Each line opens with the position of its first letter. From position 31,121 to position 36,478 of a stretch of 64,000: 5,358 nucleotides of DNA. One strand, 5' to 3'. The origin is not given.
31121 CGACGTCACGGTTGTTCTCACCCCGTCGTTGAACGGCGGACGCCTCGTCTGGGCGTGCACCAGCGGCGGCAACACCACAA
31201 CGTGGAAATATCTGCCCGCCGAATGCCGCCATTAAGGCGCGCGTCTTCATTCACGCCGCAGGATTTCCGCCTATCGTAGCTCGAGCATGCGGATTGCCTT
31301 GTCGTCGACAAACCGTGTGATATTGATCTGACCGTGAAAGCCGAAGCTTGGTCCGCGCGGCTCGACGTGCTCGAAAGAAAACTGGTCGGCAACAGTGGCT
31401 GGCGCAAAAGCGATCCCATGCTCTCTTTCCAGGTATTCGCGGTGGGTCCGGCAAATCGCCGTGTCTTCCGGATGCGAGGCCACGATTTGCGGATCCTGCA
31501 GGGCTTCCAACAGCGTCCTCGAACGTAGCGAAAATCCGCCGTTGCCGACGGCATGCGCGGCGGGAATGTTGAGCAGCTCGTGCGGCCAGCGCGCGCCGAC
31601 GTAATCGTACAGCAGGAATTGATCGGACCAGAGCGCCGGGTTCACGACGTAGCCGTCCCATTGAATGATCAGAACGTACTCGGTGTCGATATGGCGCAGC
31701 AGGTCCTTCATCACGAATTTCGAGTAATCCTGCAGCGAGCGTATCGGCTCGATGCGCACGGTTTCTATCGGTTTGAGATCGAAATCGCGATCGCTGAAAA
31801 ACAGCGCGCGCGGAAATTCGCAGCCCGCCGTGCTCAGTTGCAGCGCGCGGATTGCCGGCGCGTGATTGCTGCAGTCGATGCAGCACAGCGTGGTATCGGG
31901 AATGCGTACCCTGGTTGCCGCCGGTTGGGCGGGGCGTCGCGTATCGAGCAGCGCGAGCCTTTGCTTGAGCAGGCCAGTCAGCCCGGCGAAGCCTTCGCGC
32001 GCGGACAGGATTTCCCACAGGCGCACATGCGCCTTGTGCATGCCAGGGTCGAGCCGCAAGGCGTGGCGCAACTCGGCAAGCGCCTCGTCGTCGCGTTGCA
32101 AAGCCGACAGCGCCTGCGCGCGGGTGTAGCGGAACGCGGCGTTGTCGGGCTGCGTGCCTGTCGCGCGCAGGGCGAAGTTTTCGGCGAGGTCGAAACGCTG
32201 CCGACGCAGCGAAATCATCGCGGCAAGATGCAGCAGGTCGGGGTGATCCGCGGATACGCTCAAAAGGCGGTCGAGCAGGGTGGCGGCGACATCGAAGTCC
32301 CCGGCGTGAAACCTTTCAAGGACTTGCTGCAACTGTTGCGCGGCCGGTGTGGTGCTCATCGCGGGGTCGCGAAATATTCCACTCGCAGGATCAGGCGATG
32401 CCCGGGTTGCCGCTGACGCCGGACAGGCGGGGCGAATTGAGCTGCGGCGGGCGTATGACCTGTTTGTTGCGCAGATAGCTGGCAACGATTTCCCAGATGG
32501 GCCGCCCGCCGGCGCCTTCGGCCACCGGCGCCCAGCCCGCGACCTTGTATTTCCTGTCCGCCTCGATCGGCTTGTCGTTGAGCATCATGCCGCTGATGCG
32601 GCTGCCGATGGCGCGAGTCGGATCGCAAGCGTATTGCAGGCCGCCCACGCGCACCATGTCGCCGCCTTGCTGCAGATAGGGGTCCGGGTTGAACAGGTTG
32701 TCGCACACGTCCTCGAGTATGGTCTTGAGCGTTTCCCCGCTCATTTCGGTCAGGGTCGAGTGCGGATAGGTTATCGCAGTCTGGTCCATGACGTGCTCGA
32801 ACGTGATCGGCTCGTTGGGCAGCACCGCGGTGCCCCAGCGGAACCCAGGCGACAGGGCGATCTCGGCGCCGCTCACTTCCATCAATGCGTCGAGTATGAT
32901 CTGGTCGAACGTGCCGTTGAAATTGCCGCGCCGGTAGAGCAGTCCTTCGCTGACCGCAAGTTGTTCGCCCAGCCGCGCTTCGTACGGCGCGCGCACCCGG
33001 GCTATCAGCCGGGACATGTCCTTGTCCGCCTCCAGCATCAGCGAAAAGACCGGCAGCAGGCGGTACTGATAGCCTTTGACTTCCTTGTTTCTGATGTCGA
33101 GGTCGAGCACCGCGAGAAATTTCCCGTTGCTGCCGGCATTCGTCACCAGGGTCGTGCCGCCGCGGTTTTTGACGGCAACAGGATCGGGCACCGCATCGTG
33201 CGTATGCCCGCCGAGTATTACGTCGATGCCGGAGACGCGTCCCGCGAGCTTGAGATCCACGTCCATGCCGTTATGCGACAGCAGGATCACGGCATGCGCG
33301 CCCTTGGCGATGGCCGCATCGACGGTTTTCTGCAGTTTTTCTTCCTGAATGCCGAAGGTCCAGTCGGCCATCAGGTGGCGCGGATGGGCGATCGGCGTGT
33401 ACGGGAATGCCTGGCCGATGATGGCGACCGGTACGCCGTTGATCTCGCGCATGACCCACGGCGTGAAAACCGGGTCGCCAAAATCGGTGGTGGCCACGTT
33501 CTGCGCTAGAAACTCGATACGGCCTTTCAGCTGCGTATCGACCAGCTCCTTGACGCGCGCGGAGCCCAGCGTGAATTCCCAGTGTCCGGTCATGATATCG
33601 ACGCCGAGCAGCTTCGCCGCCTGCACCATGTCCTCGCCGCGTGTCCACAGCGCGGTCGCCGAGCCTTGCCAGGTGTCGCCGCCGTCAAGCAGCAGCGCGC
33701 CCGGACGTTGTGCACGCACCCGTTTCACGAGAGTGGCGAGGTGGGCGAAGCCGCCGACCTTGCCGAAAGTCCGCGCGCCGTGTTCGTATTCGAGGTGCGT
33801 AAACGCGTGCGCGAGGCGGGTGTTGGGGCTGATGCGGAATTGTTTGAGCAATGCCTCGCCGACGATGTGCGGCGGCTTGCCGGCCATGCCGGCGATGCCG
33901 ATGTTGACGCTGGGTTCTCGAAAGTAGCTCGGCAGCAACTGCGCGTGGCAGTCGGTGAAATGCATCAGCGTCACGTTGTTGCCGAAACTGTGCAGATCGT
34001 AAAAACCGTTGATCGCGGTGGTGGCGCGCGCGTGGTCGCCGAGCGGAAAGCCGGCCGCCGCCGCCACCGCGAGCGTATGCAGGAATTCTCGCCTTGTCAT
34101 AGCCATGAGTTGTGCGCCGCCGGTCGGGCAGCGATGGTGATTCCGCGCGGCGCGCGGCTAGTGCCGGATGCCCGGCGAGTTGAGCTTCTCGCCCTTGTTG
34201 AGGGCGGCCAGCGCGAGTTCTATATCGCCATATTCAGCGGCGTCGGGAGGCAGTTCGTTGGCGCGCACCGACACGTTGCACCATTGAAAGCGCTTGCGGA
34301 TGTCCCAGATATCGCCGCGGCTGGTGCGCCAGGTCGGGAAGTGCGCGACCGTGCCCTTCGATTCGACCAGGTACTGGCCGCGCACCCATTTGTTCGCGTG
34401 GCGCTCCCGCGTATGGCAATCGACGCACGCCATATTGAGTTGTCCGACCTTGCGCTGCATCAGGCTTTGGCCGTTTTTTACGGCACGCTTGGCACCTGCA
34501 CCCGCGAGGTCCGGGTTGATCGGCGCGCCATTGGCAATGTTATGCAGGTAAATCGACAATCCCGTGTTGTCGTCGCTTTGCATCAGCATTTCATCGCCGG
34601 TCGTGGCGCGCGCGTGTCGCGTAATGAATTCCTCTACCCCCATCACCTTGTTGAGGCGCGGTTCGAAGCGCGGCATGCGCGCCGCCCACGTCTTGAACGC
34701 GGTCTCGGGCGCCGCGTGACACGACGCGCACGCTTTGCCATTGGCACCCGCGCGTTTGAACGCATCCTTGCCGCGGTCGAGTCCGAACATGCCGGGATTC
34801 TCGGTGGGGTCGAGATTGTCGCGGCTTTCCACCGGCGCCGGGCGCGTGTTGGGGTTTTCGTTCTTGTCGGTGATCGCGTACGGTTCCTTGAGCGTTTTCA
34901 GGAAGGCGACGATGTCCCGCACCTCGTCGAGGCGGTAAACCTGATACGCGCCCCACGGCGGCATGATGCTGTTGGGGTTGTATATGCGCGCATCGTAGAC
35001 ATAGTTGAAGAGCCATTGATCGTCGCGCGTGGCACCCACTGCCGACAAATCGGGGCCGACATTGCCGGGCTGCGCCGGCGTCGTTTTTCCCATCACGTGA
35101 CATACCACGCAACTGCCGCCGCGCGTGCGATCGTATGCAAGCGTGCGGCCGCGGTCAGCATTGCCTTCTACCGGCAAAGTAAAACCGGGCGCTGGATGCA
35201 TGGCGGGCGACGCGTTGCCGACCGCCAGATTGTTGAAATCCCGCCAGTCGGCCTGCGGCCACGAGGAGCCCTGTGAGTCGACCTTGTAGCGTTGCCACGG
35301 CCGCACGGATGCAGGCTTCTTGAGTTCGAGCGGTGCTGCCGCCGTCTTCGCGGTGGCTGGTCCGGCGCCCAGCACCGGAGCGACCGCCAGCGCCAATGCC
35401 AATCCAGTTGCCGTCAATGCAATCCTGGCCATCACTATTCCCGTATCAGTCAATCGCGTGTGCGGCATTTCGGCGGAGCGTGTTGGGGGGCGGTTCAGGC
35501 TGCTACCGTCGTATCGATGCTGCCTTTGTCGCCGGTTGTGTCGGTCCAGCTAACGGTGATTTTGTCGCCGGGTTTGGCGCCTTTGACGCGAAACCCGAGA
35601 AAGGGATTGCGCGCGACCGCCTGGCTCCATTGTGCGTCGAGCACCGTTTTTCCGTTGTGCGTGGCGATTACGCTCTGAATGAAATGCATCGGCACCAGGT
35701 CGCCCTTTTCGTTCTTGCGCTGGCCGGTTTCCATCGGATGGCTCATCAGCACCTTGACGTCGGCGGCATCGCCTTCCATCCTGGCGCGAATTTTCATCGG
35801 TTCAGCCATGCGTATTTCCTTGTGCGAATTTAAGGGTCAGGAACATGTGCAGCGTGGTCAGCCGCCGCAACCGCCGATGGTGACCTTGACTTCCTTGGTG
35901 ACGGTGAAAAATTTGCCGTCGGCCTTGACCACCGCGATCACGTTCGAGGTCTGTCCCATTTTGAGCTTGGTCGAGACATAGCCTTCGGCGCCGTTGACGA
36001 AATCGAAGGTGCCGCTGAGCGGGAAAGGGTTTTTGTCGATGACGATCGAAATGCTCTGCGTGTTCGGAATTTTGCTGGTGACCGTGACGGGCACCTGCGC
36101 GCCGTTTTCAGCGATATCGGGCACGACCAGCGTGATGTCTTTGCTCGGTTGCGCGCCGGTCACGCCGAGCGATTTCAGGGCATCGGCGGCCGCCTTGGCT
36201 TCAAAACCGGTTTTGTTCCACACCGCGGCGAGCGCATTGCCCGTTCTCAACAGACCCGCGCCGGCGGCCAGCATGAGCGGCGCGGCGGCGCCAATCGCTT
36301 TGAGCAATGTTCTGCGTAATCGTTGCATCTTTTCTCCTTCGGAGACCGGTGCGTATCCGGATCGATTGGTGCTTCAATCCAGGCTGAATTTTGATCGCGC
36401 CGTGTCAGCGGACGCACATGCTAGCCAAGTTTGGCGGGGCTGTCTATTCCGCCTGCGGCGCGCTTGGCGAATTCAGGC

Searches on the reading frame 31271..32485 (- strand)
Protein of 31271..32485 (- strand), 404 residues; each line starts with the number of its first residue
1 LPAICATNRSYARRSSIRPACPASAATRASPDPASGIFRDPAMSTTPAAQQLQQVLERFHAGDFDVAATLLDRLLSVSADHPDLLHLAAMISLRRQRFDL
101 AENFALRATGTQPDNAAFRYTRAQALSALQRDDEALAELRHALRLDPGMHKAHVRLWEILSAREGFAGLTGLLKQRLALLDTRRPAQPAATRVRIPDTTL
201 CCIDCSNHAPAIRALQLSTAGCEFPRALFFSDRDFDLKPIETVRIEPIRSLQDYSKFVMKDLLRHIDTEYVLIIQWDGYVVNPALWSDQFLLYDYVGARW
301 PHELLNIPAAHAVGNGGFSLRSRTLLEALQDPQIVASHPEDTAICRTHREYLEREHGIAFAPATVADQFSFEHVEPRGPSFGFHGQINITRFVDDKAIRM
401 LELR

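Call 40: search_protein_families(library=pfam, proteins=[window:31271-32485:-], max_evalue=0.0001)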
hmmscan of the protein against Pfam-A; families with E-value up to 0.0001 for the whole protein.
window:31271-32485:- (404 aa): 6 families
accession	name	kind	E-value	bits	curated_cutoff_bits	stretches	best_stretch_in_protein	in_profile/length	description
PF18922.5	DUF5672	-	6.7e-20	71.8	24.4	1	241-374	5-147/164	Protein of unknown function (DUF5672)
PF14559.12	TPR_19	-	2.1e-08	34.8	25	1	60-124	3-67/68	Tetratricopeptide repeat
PF13428.12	TPR_14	-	1e-07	32.3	23.5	0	118-157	3-42/44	Tetratricopeptide repeat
PF07719.23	TPR_2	-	7.3e-07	29.3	27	0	118-148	3-33/34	Tetratricopeptide repeat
PF13432.12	TPR_16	-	1.2e-06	29.3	32.7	0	93-149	8-64/65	Tetratricopeptide repeat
PF12895.13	ANAPC3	-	4.8e-05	24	27.2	1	63-141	4-81/82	Anaphase-promoting complex, cyclosome, subunit 3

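Call 81: search_protein_families(library=ncbifam, proteins=[window:31271-32485:-], max_evalue=0.01)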
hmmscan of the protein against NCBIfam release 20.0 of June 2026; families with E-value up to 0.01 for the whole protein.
window:31271-32485:- (404 aa): 5 families
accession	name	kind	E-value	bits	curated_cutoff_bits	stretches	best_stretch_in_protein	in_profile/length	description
NF040959.1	MamA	equivalog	9.3e-10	38.3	200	1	61-156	84-179/204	magnetosome protein MamA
TIGR02917.1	PEP_TPR_lipo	equivalog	4e-09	34.9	312.2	1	59-156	340-437/899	XrtA/PEP-CTERM system TPR-repeat protein PrsT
NF052415.1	T3SS_chap_SctY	equivalog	3.5e-07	30.7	70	1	62-144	20-105/106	type III secretion apparatus assembly chaperone SctY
TIGR03939.1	PGA_TPR_OMP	equivalog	6.9e-05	21.2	366.65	1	62-177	100-215/800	poly-beta-1,6 N-acetyl-D-glucosamine export porin PgaA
NF047558.1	TPR_END_plus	domain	0.00059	19.7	32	0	120-153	3-35/56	TPR end-of-group domain-containing protein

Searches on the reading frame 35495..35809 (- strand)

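Call 79: search_protein_families(library=pfam, proteins=[window:35495-35809:-], max_evalue=0.00001)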
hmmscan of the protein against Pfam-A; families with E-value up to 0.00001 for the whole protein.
window:35495-35809:- (104 aa): 1 family
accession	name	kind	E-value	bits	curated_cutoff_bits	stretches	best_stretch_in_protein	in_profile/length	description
PF08770.17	SoxZ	-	2.8e-34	117.2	25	1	8-97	4-94/98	Sulphur oxidation protein SoxZ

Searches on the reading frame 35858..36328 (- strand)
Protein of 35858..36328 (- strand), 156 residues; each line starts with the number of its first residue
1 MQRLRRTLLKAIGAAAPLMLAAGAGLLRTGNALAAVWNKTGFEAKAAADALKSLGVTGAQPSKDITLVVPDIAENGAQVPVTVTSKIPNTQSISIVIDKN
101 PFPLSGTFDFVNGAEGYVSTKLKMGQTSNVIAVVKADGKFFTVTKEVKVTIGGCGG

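Call 79: search_protein_families(library=pfam, proteins=[window:35858-36328:-], max_evalue=0.00001)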
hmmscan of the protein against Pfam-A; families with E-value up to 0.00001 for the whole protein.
window:35858-36328:- (156 aa): 1 family
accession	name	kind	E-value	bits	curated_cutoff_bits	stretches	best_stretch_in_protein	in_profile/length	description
PF13501.12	SoxY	-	3.5e-31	108.1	28.4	1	60-154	12-112/112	Sulfur oxidation protein SoxY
